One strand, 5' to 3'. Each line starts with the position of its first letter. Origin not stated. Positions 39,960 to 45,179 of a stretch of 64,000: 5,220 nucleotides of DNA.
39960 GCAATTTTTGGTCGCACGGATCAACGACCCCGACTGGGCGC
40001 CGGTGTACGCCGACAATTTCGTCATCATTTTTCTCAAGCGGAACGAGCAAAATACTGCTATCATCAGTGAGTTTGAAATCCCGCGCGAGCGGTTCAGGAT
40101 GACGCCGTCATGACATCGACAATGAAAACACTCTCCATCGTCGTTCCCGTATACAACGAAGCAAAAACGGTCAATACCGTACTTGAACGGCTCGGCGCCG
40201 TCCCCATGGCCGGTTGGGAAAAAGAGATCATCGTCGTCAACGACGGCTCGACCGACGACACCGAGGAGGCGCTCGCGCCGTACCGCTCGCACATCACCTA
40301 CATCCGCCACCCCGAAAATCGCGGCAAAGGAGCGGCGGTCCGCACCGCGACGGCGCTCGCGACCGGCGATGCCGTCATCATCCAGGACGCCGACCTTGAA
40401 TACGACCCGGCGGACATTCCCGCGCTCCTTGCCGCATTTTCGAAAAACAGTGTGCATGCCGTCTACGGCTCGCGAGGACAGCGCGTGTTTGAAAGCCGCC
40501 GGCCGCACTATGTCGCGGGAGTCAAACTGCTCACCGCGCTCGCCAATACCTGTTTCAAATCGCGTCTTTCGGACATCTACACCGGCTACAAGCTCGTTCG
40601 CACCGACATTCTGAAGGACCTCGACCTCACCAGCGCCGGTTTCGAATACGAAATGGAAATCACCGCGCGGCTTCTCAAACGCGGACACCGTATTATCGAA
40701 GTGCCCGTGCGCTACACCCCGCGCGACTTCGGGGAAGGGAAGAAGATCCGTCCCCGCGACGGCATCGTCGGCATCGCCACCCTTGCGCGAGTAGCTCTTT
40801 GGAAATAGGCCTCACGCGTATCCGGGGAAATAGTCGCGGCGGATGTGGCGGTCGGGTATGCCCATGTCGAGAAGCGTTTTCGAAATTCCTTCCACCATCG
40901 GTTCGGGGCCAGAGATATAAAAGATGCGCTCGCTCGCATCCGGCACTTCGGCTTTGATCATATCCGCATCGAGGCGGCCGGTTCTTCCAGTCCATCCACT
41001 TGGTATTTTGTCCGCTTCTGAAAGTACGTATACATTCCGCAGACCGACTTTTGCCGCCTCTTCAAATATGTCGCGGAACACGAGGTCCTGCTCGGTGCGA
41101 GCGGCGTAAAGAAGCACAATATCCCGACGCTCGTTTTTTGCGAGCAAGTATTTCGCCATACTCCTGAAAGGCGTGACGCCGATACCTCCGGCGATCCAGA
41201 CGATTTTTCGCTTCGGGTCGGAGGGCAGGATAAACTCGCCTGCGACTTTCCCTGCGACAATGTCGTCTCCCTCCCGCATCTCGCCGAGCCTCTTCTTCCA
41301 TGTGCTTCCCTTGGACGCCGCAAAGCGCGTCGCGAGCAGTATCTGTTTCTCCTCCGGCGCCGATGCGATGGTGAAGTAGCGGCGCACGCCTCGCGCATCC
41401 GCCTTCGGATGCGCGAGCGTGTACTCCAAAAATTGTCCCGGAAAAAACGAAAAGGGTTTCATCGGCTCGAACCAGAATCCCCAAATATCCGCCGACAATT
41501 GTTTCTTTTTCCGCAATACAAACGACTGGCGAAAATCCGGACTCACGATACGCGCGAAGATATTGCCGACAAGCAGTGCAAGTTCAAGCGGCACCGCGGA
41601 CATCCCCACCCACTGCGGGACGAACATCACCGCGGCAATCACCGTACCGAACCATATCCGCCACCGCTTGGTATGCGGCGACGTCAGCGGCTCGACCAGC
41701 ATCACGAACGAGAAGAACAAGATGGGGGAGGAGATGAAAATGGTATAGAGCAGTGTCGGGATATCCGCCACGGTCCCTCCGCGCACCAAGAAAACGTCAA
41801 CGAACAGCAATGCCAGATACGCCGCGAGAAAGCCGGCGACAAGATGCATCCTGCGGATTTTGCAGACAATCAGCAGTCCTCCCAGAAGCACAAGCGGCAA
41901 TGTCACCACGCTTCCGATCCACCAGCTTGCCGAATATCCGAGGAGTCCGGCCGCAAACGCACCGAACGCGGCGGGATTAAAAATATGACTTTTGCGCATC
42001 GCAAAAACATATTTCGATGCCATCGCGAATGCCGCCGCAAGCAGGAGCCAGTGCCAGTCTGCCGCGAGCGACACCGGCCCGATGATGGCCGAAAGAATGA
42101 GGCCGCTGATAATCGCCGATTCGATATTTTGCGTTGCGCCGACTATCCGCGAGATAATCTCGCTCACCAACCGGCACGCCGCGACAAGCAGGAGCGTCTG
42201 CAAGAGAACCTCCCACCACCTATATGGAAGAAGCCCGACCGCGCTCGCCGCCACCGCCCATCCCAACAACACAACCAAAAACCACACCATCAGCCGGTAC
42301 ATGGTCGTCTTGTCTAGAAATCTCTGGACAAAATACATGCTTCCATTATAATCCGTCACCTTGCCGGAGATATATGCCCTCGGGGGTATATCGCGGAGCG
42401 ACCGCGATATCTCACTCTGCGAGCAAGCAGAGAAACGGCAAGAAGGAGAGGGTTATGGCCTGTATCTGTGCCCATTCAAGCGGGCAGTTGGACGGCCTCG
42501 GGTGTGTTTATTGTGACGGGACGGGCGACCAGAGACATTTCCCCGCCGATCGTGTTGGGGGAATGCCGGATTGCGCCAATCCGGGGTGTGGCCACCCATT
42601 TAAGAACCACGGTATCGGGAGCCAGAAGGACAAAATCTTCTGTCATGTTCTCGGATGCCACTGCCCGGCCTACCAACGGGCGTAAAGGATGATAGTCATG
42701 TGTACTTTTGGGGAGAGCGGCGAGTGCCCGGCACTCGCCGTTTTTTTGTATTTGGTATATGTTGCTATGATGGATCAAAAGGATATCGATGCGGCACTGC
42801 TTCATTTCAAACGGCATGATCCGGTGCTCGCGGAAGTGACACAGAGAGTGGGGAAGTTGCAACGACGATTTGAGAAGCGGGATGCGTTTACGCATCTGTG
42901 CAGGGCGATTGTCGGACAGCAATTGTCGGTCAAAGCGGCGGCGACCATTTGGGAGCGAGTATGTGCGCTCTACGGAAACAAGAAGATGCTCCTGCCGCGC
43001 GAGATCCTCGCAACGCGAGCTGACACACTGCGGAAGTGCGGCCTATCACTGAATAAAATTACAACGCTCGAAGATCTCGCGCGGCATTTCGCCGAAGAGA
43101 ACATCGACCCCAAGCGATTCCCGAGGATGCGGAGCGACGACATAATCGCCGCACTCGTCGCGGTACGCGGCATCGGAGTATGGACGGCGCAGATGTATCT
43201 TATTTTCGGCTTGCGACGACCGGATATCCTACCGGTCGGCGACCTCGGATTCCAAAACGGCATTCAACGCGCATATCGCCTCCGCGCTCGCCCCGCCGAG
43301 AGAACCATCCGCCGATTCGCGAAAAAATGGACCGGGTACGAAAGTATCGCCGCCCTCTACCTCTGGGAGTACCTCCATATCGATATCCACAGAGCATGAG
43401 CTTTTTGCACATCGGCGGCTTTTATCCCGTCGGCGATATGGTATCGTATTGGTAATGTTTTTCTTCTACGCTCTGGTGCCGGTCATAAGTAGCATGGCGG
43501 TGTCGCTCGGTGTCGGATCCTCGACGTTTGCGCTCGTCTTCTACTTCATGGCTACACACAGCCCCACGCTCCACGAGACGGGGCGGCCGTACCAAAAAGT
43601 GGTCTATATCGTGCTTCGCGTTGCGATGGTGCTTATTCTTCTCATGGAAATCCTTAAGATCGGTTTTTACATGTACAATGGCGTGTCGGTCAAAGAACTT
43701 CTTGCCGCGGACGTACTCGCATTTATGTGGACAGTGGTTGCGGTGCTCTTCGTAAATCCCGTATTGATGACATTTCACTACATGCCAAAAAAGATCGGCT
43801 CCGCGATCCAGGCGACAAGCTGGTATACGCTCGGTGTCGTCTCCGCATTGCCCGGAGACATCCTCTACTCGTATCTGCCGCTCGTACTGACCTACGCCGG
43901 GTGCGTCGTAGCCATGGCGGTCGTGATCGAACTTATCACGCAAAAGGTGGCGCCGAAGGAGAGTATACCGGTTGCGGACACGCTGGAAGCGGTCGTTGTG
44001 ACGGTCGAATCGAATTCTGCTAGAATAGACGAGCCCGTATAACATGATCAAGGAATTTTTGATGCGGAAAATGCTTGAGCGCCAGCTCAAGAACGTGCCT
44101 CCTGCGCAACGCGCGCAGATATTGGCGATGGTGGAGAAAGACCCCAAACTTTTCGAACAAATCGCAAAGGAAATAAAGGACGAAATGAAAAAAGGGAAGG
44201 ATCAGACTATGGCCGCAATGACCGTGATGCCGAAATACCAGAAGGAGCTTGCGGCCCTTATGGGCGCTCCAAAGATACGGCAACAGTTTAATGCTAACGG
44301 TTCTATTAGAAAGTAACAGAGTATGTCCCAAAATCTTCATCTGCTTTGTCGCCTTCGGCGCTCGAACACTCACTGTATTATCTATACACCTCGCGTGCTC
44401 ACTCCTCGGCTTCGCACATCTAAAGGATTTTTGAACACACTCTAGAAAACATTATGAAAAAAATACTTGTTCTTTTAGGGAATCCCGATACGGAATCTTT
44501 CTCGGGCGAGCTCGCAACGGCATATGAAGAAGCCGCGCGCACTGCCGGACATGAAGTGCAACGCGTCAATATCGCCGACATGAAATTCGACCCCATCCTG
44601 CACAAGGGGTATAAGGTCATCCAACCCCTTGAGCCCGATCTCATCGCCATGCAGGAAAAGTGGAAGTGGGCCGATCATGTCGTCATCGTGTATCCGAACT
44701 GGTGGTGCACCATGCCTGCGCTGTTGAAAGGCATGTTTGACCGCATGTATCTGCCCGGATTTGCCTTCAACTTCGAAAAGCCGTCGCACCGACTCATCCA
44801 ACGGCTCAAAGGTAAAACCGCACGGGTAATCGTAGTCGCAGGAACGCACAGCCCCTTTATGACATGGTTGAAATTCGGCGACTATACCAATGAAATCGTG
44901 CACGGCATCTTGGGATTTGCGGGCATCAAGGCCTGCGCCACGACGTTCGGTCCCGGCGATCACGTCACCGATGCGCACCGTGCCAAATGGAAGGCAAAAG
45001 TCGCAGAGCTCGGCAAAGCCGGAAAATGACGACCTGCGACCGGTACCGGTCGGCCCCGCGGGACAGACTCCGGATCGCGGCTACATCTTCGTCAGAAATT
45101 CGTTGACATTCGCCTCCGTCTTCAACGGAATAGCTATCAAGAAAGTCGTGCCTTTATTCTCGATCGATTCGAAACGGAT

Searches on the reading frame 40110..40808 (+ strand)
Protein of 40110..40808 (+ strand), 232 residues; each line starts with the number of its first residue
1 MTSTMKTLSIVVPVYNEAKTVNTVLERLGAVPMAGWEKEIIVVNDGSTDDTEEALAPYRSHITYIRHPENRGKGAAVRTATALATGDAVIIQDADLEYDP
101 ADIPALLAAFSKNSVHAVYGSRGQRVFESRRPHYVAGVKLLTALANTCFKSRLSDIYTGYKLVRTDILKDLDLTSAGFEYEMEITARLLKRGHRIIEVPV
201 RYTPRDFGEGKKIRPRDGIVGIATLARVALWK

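Call 44: search_protein_families(library=pfam, proteins=[window:40110-40808:+], max_evalue=0.0001)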
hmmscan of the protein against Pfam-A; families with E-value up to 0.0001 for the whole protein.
window:40110-40808:+ (232 aa): 2 families
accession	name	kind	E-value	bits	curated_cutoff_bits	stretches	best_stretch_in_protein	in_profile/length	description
PF00535.33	Glycos_transf_2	-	6.3e-33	114.5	23.3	1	9-171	1-167/168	Glycosyl transferase family 2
PF13641.12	Glyco_tranf_2_3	-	1e-08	36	27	1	8-203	3-209/230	Glycosyltransferase like family 2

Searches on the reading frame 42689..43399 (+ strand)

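Call 44: search_protein_families(library=pfam, proteins=[window:42689-43399:+], max_evalue=0.0001)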
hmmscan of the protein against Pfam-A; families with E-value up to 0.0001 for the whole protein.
window:42689-43399:+ (236 aa): 1 family
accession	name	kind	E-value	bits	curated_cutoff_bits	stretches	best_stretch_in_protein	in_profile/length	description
PF00730.31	HhH-GPD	-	7.8e-17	62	26.2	1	72-214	2-105/108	HhH-GPD superfamily base excision DNA repair protein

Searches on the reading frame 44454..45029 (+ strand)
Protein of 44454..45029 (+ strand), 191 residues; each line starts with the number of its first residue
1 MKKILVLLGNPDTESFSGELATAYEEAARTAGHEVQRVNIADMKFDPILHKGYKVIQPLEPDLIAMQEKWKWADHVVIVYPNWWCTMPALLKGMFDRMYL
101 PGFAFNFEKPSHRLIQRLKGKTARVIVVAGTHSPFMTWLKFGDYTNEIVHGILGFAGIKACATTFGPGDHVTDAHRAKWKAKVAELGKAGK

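Call 44: search_protein_families(library=pfam, proteins=[window:44454-45029:+], max_evalue=0.0001)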
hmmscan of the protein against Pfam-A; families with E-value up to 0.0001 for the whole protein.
window:44454-45029:+ (191 aa): 2 families
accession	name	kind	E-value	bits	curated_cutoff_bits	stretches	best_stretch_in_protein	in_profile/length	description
PF02525.22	Flavodoxin_2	-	4.2e-35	121.7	27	1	2-180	1-195/198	Flavodoxin-like fold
PF03358.20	FMN_red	-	5.8e-19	68.6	24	1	3-131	2-117/152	NADPH-dependent FMN reductase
